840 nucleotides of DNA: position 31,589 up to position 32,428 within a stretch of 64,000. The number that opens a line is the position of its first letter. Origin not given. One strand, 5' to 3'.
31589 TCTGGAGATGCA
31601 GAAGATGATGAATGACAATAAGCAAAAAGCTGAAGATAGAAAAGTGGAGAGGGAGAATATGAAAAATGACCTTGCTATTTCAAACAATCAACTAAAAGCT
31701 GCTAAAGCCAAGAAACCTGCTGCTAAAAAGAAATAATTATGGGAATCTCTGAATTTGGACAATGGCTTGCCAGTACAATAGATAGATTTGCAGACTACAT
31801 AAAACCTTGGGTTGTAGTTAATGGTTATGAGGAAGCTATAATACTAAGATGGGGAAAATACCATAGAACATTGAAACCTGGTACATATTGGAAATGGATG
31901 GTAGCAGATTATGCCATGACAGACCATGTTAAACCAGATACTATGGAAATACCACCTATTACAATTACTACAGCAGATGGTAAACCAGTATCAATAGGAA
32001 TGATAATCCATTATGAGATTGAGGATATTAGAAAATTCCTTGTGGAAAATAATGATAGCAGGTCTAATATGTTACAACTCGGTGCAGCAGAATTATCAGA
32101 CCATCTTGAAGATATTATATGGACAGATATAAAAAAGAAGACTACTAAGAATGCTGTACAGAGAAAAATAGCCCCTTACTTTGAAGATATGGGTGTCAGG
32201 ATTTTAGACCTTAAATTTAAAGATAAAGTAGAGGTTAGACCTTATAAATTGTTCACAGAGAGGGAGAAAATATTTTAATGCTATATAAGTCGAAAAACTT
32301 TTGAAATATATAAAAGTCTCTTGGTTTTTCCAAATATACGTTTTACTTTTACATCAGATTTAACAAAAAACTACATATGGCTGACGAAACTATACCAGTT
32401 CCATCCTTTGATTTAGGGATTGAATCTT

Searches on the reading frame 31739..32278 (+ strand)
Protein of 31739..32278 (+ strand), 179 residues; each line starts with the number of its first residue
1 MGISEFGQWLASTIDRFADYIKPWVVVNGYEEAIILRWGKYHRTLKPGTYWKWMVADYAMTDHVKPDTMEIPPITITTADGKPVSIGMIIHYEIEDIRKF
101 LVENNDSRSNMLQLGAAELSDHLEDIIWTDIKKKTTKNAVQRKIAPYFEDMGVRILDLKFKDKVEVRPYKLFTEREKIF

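Call 36: search_protein_families(library=phrogs, proteins=[window:31739-32278:+], max_evalue=0.00001)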
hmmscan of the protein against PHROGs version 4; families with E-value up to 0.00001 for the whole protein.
window:31739-32278:+ (179 aa): 0 families

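Call 37: search_protein_families(library=pfam, proteins=[window:31739-32278:+], max_evalue=0.001)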
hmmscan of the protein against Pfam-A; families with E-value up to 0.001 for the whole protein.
window:31739-32278:+ (179 aa): 1 family
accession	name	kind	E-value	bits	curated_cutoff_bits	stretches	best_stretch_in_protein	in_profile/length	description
PF01145.31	Band_7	-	2.6e-12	47.6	23.6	1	26-162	2-144/176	SPFH domain / Band 7 family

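Call 70: search_protein_families(library=ncbifam, proteins=[window:31739-32278:+], max_evalue=0.001)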
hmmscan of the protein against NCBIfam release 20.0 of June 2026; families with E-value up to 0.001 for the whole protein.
window:31739-32278:+ (179 aa): 3 families
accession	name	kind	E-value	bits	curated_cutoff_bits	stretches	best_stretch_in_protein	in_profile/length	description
TIGR01933.1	hflK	equivalog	1.4e-11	44.3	159.4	1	26-163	3-145/261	FtsH protease activity modulator HflK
NF008181.0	PRK10930.1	equivalog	6.1e-05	22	660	1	30-161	103-239/419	FtsH protease activity modulator HflK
TIGR01932.1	hflC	equivalog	0.00039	19.4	134.4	0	23-140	19-140/318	protease modulator HflC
